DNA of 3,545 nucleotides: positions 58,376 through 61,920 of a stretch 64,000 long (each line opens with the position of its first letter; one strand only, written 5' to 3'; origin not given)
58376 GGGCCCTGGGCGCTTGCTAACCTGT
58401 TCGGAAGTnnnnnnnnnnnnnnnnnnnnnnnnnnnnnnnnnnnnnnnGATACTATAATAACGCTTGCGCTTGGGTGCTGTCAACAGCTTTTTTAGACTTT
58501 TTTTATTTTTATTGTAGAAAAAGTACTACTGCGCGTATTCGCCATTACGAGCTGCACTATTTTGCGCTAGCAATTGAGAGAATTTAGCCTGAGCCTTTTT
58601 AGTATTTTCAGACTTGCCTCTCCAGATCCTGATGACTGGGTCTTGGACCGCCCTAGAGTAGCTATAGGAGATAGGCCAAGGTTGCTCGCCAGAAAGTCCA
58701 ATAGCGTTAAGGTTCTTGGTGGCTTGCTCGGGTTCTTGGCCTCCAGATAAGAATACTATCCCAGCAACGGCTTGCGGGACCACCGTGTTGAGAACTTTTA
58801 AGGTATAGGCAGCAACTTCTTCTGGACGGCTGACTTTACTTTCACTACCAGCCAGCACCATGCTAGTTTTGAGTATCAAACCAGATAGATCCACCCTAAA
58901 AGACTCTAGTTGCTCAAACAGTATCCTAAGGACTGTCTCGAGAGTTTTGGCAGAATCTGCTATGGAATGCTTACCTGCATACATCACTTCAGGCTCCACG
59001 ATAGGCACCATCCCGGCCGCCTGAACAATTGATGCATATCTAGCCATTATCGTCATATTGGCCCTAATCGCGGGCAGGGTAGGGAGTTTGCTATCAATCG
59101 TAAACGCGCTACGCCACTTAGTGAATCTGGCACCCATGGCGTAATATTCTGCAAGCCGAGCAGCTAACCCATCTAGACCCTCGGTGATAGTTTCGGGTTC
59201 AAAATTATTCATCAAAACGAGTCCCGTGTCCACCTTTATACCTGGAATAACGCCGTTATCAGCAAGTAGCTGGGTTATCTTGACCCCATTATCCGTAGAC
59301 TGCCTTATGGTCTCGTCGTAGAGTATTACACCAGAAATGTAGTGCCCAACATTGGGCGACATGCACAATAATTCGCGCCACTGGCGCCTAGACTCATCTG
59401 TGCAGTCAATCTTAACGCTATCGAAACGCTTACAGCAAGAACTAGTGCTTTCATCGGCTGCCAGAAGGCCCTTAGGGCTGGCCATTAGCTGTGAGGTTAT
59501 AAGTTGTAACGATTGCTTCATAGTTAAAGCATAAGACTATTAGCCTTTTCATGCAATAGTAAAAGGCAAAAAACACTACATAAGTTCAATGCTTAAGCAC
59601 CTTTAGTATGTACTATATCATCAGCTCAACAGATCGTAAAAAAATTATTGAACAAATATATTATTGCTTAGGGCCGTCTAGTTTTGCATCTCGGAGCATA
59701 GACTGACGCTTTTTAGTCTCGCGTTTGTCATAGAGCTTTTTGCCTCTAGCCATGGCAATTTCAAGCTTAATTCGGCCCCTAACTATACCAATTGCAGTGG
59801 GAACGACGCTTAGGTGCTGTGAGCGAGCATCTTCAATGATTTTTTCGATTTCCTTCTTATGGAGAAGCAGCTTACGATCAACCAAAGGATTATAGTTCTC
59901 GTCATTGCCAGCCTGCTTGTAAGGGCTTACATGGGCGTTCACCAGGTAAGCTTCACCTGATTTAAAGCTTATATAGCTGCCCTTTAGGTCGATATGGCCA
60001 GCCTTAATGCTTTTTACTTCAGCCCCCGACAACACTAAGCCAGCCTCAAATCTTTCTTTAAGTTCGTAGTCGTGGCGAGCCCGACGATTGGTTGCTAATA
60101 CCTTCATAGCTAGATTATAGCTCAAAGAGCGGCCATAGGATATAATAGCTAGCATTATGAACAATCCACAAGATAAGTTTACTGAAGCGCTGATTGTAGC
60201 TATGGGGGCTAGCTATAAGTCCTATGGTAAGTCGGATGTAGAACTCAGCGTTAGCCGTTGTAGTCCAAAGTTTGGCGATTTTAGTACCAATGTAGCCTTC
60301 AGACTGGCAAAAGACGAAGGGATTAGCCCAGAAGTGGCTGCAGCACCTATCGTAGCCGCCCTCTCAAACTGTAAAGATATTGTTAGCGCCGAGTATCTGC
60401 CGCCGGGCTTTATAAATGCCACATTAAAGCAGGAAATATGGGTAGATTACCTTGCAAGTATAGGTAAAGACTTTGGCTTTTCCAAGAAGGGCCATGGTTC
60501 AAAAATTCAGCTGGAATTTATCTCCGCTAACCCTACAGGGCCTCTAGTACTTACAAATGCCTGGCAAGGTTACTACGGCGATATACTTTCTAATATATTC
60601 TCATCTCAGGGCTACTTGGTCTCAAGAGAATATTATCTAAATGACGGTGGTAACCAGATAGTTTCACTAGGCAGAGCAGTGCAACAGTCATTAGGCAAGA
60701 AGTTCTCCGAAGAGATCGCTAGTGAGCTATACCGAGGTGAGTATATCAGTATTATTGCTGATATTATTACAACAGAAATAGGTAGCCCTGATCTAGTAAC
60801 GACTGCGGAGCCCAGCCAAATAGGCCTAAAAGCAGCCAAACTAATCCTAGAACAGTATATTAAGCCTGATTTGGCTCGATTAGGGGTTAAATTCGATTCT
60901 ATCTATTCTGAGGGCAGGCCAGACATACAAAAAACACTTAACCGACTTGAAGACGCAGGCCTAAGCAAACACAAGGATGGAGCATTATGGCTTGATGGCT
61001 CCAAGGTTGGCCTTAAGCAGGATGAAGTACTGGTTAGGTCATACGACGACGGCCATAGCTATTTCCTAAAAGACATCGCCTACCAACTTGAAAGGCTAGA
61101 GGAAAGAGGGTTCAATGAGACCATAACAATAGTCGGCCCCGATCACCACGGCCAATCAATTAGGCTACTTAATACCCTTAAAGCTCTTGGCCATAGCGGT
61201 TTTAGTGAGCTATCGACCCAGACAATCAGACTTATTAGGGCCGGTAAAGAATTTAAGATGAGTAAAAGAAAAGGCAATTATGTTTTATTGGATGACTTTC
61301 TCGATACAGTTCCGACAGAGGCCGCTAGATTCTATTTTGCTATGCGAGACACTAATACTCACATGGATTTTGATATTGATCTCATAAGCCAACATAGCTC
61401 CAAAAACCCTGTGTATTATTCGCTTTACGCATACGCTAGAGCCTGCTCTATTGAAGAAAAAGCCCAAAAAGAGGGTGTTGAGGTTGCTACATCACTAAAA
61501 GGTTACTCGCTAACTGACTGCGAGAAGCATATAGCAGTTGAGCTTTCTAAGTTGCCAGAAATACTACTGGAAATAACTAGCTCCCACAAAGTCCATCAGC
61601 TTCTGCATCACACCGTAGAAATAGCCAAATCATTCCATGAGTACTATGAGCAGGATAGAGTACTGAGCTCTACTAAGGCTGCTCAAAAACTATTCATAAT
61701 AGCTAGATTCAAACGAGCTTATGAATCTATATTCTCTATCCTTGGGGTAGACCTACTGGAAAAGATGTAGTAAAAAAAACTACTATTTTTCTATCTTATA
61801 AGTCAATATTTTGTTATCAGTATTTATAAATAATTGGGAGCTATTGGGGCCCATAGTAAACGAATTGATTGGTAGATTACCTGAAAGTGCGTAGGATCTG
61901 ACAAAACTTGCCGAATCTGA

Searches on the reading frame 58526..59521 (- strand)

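Call 8: search_protein_families(library=pfam, proteins=[window:58526-59521:-], max_evalue=0.001)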
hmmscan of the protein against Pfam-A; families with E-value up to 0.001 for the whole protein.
window:58526-59521:- (331 aa): 1 family
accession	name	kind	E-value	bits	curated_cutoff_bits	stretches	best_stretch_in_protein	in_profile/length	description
PF00274.25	Glycolytic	-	4e-112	374.9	22.2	1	5-330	2-330/349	Fructose-bisphosphate aldolase class-I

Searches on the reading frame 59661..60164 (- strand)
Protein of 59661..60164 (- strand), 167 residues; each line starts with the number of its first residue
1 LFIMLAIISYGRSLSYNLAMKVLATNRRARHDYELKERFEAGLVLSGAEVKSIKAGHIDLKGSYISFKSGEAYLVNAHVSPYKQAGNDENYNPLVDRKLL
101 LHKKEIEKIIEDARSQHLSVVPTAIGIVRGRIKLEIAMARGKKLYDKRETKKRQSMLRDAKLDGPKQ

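Call 8: search_protein_families(library=pfam, proteins=[window:59661-60164:-], max_evalue=0.001)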
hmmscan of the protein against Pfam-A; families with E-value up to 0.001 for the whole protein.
window:59661-60164:- (167 aa): 1 family
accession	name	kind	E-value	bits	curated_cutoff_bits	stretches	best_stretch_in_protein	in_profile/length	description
PF01668.23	SmpB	-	1.1e-48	165.3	27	1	24-160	2-137/143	SmpB protein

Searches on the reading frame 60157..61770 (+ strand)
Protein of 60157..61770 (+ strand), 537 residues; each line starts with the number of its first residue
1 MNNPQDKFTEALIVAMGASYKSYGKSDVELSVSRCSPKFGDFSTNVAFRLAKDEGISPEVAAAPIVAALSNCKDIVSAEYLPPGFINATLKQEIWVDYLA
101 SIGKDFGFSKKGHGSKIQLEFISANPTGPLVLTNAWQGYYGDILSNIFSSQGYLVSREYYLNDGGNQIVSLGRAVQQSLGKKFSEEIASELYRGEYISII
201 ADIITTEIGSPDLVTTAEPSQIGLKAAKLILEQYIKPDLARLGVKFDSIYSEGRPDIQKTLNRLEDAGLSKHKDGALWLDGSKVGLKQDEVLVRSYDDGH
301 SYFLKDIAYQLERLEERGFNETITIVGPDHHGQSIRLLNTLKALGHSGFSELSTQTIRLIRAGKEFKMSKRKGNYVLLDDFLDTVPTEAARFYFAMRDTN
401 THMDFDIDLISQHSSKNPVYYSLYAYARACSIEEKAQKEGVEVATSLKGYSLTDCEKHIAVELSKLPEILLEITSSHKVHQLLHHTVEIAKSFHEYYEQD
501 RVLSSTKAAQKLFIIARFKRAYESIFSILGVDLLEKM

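Call 8: search_protein_families(library=pfam, proteins=[window:60157-61770:+], max_evalue=0.001)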
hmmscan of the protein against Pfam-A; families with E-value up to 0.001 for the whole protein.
window:60157-61770:+ (537 aa): 6 families
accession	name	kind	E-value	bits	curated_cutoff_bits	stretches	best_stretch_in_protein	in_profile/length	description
PF05746.21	DALR_1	-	7.3e-19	68.4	22.3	1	423-537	2-117/117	DALR anticodon binding domain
PF03485.21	Arg_tRNA_synt_N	-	8.3e-13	49.2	21.5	1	16-90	15-85/85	Arginyl tRNA synthetase N terminal domain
PF00750.26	tRNA-synt_1d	-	6.7e-11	42.2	23.3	1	110-387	15-300/349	tRNA synthetases class I (R), catalytic domain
PF01921.24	tRNA-synt_1f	-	6.4e-05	22.5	27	1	362-414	277-329/360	tRNA synthetases class I (K)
PF09334.17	tRNA-synt_1g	-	0.00022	20.5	20.1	0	365-407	325-366/391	tRNA synthetases class I (M)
PF00133.28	tRNA-synt_1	-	0.00036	19.8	22.7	1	339-404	349-412/414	tRNA synthetases class I (I, L, M and V)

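Call 85: find_encoding_contigs(protein=window:60157-61770:+, flank=10000, max_places=3)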
Protein window:60157-61770:+ (537 aa): 1 contig read that carries it; 1 place shown.
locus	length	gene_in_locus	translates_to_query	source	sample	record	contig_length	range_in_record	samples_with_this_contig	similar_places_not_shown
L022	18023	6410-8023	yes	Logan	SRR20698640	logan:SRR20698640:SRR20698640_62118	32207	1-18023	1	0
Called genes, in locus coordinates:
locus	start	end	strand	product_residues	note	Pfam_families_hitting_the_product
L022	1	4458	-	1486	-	?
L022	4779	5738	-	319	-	PF00274:Glycolytic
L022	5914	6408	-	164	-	PF01668:SmpB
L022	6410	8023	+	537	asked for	PF03485:Arg_tRNA_synt_N, PF00750:tRNA-synt_1d, PF05746:DALR_1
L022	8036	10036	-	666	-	-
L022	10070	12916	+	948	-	PF00580:UvrD-helicase, PF13245:AAA_19, PF13604:AAA_30 (faint), PF21445:ADDB_N, PF13361:UvrD_C, PF13538:UvrD_C_2 (faint), PF12705:PDDEXK_1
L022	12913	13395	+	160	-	-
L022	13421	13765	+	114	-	-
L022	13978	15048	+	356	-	PF02646:RmuC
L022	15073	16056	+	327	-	PF00579:tRNA-synt_1b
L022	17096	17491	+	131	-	-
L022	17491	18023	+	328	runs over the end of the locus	PF02912:Phe_tRNA-synt_N, PF01409:tRNA-synt_2d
